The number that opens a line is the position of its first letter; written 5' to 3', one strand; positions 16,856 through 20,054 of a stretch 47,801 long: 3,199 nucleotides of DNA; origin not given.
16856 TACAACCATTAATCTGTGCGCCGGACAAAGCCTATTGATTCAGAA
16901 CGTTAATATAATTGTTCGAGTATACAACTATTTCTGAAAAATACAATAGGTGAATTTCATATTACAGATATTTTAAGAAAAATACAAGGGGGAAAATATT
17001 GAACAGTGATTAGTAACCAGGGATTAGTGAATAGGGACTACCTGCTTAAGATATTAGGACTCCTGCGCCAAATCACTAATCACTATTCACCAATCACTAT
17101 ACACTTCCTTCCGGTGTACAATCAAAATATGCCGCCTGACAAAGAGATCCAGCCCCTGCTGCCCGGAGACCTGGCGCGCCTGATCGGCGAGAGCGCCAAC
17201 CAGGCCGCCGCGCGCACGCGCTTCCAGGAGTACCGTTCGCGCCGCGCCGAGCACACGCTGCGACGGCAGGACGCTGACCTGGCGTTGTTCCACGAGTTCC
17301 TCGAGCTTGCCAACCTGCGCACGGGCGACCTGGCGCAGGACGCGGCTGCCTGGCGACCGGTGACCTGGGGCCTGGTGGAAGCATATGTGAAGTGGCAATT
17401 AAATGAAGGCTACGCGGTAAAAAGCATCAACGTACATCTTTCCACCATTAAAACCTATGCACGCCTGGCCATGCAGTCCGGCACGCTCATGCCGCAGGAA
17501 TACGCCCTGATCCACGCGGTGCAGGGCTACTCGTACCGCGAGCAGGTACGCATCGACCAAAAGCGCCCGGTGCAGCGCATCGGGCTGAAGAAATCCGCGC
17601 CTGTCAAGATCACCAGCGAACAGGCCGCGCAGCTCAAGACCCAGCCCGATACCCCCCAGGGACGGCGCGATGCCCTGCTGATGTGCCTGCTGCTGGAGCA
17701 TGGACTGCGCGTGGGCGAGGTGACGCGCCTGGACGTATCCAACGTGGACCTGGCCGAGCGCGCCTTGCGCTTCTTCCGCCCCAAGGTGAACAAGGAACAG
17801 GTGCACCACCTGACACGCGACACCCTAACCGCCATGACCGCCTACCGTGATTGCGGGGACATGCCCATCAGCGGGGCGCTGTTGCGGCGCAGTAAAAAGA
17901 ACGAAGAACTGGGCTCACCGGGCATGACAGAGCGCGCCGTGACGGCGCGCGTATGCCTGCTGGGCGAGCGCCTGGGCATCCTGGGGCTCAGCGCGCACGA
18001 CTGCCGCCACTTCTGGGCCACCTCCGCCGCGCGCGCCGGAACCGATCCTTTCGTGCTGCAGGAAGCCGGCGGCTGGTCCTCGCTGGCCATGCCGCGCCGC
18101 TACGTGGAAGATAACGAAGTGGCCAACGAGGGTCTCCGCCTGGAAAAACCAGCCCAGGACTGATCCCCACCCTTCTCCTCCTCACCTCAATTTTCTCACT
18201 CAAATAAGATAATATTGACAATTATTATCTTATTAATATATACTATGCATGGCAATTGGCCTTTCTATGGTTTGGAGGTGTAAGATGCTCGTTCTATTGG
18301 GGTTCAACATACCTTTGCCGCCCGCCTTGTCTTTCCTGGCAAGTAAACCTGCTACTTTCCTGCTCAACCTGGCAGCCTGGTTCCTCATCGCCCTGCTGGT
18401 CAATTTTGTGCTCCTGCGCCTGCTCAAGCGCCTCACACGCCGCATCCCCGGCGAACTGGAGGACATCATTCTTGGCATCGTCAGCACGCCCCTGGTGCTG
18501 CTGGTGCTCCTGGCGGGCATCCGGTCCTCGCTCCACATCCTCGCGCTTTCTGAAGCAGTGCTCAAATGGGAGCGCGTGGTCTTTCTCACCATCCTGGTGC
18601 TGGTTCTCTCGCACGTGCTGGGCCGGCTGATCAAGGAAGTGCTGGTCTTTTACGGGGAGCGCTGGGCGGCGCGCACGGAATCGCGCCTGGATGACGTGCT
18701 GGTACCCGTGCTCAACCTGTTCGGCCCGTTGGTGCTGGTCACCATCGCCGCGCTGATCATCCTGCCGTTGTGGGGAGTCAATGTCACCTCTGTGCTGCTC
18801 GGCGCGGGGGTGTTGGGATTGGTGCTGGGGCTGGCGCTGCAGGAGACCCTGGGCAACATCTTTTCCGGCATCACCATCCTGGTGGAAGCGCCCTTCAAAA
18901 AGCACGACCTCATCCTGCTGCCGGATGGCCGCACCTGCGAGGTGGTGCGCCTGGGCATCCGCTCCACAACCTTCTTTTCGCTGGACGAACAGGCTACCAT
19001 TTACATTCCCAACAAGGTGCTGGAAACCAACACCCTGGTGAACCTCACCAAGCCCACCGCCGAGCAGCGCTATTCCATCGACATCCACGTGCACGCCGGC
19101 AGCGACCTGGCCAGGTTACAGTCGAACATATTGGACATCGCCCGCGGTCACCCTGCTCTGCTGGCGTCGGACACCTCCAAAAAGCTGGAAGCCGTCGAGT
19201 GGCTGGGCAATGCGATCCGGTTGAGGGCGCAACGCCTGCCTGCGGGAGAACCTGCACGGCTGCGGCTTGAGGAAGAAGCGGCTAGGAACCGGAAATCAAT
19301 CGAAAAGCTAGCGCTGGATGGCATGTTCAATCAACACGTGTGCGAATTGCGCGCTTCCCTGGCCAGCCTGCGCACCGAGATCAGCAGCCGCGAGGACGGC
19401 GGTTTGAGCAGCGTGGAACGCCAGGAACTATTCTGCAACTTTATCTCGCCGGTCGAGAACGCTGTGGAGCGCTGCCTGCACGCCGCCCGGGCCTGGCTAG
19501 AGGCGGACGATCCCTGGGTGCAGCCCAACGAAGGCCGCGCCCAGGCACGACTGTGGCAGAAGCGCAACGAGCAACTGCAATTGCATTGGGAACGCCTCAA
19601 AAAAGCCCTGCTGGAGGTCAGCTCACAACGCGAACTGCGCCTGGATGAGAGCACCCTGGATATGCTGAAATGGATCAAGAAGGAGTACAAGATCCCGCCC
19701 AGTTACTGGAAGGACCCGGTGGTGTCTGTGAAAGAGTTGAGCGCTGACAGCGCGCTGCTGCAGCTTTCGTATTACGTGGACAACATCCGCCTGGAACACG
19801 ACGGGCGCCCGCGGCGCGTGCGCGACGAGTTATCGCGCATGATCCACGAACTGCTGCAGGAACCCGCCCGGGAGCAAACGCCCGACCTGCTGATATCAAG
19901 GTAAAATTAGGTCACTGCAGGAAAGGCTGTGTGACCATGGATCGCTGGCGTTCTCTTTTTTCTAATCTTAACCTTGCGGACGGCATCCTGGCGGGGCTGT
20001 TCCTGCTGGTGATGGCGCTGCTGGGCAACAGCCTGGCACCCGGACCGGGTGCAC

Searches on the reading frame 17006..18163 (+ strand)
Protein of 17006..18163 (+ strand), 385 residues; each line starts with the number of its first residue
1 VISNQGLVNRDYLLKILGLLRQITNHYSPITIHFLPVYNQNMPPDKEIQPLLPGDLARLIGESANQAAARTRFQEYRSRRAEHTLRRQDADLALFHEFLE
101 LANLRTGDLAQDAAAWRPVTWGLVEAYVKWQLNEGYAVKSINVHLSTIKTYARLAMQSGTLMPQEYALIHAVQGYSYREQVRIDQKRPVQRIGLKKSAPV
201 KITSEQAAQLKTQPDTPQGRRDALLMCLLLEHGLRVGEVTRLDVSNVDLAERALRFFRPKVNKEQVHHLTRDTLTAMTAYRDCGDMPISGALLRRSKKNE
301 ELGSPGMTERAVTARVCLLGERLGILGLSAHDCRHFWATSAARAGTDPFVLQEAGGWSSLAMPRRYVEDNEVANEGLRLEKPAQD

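Call 34: search_protein_families(library=pfam, proteins=[window:17006-18163:+], max_evalue=0.01)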
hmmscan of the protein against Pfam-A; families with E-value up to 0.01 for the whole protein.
window:17006-18163:+ (385 aa): 3 families
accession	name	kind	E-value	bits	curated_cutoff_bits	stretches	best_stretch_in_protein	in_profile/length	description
PF00589.27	Phage_integrase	-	1.5e-22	80.6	27.1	1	202-370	3-169/172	Phage integrase family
PF02899.23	Phage_int_SAM_1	-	9.6e-05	23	22.3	1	81-158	15-82/83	Phage integrase, N-terminal SAM-like domain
PF13102.12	Phage_int_SAM_5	-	0.0023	18.7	22.3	1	71-166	8-93/98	Phage integrase SAM-like domain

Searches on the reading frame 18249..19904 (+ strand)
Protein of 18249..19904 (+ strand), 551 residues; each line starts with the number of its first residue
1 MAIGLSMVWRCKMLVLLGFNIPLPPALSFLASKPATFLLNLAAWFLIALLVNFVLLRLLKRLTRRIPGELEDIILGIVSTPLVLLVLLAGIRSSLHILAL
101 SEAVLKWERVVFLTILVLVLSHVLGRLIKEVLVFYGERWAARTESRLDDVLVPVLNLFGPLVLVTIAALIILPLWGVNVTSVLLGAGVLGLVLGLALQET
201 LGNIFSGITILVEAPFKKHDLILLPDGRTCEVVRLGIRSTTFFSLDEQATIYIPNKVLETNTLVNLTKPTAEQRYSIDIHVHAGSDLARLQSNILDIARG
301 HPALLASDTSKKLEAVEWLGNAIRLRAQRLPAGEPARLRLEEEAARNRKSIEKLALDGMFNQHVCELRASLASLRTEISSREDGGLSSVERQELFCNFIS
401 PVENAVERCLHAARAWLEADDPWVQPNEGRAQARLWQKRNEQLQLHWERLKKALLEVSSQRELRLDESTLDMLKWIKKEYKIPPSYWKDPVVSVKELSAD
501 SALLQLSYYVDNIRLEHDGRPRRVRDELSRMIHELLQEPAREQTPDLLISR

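Call 34: search_protein_families(library=pfam, proteins=[window:18249-19904:+], max_evalue=0.01)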
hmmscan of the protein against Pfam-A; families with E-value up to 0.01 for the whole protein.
window:18249-19904:+ (551 aa): 2 families
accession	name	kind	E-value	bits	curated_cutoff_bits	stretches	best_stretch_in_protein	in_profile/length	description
PF00924.24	MS_channel_2nd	-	1.2e-10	41.8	20.2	1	200-268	2-68/68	Mechanosensitive ion channel, beta-domain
PF21088.3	MS_channel_1st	-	6.1e-05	23.4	23.1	1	162-198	6-42/42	Mechanosensitive ion channel, transmembrane helices 2/3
